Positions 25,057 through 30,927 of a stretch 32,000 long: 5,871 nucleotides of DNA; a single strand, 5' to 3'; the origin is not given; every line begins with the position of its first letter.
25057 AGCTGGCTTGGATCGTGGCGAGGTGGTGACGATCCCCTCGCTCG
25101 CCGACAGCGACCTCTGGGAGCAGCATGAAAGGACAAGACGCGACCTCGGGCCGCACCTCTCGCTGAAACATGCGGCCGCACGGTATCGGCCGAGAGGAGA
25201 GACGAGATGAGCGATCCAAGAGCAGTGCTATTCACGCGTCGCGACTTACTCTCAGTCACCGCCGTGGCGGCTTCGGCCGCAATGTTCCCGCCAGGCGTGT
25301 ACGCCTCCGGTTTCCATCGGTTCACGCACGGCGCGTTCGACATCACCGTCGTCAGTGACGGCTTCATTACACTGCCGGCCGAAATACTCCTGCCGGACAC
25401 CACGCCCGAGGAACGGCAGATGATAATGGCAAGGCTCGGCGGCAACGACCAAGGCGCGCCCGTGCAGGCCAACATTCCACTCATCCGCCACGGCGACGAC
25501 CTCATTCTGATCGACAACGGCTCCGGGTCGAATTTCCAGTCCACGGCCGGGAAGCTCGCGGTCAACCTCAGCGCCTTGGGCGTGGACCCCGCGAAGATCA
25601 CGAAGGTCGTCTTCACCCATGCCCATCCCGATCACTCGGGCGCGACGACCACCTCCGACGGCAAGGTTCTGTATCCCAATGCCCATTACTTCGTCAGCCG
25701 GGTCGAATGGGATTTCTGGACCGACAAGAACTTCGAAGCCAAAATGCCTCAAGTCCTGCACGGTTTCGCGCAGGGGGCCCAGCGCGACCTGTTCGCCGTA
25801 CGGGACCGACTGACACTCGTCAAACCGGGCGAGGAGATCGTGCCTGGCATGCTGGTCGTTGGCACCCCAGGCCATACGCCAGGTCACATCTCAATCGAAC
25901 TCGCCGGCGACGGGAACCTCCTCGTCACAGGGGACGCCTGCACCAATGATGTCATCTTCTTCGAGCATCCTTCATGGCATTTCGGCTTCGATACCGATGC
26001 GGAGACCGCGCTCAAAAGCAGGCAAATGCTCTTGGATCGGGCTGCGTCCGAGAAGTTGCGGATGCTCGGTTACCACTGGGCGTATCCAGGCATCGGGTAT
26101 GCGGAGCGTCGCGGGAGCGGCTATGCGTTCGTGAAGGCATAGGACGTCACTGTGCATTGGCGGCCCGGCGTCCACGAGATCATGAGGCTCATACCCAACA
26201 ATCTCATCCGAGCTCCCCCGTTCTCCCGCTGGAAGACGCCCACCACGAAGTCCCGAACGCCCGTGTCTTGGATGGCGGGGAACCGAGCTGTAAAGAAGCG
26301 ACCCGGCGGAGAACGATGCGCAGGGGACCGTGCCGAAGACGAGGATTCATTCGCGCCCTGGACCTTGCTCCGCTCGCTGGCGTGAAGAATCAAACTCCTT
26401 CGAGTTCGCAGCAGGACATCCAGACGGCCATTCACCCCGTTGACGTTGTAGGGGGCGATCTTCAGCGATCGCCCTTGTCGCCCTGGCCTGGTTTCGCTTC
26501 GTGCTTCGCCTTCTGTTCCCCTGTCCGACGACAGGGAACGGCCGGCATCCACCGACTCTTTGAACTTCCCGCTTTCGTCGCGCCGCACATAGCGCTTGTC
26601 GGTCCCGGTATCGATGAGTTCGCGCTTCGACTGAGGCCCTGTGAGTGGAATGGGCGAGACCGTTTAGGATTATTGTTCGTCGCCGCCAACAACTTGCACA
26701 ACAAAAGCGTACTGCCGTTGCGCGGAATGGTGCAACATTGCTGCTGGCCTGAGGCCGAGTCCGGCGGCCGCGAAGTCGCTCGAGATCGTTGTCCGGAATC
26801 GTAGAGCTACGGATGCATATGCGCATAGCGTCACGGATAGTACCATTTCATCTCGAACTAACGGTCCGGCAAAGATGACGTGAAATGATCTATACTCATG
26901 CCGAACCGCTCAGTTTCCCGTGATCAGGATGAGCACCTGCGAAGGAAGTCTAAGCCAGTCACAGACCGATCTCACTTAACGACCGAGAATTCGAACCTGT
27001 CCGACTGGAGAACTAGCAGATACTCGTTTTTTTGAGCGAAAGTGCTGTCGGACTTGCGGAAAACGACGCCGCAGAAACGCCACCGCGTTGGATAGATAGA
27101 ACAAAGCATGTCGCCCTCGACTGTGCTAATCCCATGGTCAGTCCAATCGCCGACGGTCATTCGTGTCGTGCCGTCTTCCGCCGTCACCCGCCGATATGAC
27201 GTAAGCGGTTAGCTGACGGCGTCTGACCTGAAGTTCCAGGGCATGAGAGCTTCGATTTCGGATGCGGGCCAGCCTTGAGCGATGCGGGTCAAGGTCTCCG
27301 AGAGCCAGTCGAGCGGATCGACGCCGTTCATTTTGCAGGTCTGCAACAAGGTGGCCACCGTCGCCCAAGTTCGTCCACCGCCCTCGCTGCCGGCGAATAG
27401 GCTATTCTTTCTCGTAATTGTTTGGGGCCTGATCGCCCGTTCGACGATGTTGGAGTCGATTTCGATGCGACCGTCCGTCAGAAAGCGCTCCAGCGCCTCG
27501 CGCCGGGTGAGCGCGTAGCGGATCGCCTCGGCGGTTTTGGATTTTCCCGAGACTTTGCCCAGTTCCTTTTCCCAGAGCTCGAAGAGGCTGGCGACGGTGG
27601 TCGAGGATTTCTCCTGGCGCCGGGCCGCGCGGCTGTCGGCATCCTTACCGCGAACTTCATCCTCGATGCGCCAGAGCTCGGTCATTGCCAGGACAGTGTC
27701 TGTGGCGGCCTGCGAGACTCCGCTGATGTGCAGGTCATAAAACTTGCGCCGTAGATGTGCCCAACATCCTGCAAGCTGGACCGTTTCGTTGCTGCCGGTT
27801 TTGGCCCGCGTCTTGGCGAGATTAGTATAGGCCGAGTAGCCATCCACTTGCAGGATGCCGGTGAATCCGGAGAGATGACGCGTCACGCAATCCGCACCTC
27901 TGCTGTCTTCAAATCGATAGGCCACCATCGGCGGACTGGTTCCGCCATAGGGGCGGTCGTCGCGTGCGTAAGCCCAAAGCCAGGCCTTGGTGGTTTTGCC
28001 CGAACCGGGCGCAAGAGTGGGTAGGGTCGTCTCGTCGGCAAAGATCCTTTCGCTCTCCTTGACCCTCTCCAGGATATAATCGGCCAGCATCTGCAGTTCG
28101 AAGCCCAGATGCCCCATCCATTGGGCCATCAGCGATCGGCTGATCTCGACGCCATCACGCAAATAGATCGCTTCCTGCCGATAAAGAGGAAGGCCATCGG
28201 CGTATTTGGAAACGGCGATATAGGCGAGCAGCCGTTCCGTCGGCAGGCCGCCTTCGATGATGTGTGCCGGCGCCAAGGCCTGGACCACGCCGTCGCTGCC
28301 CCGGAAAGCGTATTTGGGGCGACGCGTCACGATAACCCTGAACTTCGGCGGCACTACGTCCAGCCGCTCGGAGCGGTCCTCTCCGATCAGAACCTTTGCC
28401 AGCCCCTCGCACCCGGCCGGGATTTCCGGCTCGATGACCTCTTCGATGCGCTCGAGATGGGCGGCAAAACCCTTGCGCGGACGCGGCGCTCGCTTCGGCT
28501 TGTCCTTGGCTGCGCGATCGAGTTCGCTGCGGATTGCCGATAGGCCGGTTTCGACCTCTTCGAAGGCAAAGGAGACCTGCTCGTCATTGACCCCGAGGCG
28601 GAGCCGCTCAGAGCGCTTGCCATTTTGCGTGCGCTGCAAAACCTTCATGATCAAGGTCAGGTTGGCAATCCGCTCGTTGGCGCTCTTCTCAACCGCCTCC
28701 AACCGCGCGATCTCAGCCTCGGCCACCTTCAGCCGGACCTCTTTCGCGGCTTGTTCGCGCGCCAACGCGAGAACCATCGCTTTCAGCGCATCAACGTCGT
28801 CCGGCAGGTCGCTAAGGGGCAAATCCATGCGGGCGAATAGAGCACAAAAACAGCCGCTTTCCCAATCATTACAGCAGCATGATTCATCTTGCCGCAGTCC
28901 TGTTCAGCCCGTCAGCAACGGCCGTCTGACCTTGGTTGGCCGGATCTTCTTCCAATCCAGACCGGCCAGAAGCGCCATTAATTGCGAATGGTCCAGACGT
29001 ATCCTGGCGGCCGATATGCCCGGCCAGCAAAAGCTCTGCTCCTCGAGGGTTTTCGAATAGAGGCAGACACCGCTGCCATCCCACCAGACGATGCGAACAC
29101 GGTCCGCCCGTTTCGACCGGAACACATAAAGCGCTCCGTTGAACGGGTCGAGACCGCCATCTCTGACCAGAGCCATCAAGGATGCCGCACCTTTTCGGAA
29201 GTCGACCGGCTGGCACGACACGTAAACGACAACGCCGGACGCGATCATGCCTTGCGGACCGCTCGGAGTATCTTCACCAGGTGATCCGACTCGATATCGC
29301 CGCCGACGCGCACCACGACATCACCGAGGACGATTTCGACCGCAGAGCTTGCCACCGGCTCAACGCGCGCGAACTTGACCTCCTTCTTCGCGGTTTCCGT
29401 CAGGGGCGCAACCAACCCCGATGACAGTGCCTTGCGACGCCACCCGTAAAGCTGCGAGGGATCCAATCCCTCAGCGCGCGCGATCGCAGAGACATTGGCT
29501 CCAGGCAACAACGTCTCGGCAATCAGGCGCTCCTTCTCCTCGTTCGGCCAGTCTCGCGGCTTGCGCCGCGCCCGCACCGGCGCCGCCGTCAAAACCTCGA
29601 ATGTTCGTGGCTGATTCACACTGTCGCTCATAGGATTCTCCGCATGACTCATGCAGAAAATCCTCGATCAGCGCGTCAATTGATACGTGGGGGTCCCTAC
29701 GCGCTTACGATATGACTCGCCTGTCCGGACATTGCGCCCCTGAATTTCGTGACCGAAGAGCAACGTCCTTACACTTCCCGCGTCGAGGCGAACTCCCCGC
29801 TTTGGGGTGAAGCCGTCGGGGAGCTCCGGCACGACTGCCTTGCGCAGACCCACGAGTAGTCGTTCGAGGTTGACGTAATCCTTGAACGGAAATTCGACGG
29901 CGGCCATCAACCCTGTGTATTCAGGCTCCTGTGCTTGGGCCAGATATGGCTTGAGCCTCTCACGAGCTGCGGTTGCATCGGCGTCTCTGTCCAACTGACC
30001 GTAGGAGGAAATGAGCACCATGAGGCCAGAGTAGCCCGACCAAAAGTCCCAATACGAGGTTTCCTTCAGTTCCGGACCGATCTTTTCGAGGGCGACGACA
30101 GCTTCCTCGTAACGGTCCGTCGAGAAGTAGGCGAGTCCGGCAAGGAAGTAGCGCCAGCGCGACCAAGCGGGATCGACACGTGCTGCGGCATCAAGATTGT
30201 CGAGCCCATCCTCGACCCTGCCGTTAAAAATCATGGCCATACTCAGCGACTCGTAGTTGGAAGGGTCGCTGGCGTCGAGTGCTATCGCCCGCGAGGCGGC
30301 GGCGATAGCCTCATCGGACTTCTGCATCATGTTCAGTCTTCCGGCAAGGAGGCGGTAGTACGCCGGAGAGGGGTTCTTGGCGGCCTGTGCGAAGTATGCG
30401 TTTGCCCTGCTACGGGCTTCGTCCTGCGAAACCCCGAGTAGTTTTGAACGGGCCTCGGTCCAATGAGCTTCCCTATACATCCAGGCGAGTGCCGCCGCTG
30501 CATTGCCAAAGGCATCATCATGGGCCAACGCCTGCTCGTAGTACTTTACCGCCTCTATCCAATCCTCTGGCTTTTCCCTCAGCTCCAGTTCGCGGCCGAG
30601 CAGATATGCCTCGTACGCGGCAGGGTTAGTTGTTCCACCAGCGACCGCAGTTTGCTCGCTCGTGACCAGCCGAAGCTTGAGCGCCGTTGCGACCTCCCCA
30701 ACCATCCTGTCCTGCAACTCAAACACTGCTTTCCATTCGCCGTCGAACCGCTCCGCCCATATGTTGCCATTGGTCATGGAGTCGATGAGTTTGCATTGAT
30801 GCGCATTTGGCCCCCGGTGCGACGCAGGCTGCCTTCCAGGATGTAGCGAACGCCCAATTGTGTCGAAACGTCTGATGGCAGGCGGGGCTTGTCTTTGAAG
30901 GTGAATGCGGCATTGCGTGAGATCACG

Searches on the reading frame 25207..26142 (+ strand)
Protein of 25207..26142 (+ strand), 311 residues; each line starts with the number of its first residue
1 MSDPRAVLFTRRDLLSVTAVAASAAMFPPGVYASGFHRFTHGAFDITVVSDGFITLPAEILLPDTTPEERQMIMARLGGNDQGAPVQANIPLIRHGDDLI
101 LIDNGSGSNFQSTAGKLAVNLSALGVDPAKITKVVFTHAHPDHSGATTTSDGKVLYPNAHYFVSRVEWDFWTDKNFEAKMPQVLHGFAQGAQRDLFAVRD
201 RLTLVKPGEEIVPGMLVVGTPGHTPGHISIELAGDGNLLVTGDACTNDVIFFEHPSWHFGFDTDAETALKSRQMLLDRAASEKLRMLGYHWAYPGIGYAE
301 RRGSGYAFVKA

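Call 6: search_protein_families(library=pfam, proteins=[window:25207-26142:+], max_evalue=0.001)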
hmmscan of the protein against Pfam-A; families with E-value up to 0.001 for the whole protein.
window:25207-26142:+ (311 aa): 2 families
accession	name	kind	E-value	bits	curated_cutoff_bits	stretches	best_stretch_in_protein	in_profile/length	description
PF00753.33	Lactamase_B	-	4.1e-18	66.5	22.7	1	85-276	3-185/196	Metallo-beta-lactamase superfamily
PF19583.5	ODP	-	2e-05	25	27.2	1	86-171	1-79/194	ODP family beta lactamase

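Call 39: search_protein_families(library=ncbifam, proteins=[window:25207-26142:+], max_evalue=0.01)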
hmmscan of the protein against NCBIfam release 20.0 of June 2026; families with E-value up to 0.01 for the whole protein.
window:25207-26142:+ (311 aa): 19 families
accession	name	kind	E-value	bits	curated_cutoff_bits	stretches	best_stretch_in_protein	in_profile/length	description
NF047979.1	lactonase_AidB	equivalog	3.9e-42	144.4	360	1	41-310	6-270/271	AidB family quorum-quenching N-acyl homoserine lactonase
NF047919.1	lactonase_YtnP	equivalog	2.4e-13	49.9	425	1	114-292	83-255/274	YtnP family quorum-quenching lactonase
NF045700.1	AHLLactAttM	equivalog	3.6e-11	43.1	390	1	119-247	82-204/257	AttM family quorum-quenching N-acyl homoserine lactonase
NF047925.1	pyridox_lacton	equivalog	1.2e-09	38.4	325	1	111-277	69-239/268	4-pyridoxolactonase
NF045699.1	AHLLactAiiA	equivalog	2.2e-09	36.9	375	1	119-254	84-202/251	quorum-quenching N-acyl homoserine lactonase AiiA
NF033105.1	bla_subclass_B3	equivalog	1.3e-07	31.2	240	1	92-147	27-78/257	subclass B3 metallo-beta-lactamase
NF053820.1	MBLfold_Strvi7410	exception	5.7e-07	29.3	525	1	99-147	35-81/343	Strvi_7410 family MBL fold metallo-hydrolase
NF000469.2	CAR_gen_B3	exception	1.9e-05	23.8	500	1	93-174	79-153/311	CAR family subclass B3 metallo-beta-lactamase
NF012229.1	bla_class_B_core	domain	4.7e-05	23.6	100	1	90-230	17-136/139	metallo-beta-lactamase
NF040874.1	blaPJM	exception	6.5e-05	22.6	630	1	114-230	80-189/301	PJM family subclass B3 metallo-beta-lactamase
NF040644.1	blaPAM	exception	0.00016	20.9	615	1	98-230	67-186/287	PAM family subclass B3 metallo-beta-lactamase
TIGR03413.1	GSH_gloB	equivalog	0.00047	19.6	200.8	0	121-148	34-61/248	hydroxyacylglutathione hydrolase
NF012140.0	blaBJP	exception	0.00072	18.4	600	0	92-146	59-109/294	BJP family subclass B3 metallo-beta-lactamase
NF000438.2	blaPOM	exception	0.0017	17.6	610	0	96-229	65-185/286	POM family subclass B3 metallo-beta-lactamase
NF040469.1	blaEFM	exception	0.0021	17.2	610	1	98-230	80-201/302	EFM family subclass B3 metallo-beta-lactamase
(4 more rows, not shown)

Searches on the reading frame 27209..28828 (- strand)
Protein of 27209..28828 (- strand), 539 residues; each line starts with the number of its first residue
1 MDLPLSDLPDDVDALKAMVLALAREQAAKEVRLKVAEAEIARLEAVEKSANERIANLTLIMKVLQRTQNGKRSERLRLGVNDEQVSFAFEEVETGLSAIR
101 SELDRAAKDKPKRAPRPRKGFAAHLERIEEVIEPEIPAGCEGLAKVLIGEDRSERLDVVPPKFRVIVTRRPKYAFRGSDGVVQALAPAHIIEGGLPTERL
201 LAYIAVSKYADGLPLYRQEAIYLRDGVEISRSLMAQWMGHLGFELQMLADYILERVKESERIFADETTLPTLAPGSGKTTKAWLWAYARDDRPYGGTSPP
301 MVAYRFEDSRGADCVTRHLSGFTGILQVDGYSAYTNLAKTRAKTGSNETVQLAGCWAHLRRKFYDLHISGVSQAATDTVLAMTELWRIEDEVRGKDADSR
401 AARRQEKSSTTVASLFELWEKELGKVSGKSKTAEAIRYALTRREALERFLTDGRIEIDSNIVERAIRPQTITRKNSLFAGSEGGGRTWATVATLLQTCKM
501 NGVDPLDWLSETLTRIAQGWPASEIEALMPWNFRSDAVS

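Call 6: search_protein_families(library=pfam, proteins=[window:27209-28828:-], max_evalue=0.001)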
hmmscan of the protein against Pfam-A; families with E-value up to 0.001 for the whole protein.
window:27209-28828:- (539 aa): 4 families
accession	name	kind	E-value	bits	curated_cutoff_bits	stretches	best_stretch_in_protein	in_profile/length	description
PF03050.20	DDE_Tnp_IS66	-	2.2e-99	332.9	23.1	1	194-486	2-283/284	Transposase IS66 family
PF13817.11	DDE_Tnp_IS66_C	-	4.7e-17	62.3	30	1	493-531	1-39/39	IS66 C-terminal element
PF13007.12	LZ_Tnp_IS66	-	7e-12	46.3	22.9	1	57-129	2-70/71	Transposase C of IS166 homeodomain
PF13005.12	zf-IS66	-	7e-09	36.4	27.3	1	139-174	6-41/46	zinc-finger binding domain of transposase IS66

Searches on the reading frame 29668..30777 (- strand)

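Call 74: search_protein_families(library=pfam, proteins=[window:29668-30777:-], max_evalue=0.0001)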
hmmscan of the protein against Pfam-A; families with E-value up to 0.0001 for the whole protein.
window:29668-30777:- (369 aa): 3 families
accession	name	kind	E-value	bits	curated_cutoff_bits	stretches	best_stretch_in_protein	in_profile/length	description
PF14559.12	TPR_19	-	4.5e-06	27.3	25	0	186-242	5-60/68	Tetratricopeptide repeat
PF00515.34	TPR_1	-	6.4e-06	26.2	27.8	0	214-232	8-26/34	Tetratricopeptide repeat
PF07719.23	TPR_2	-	9.2e-06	25.8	27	0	210-232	4-26/34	Tetratricopeptide repeat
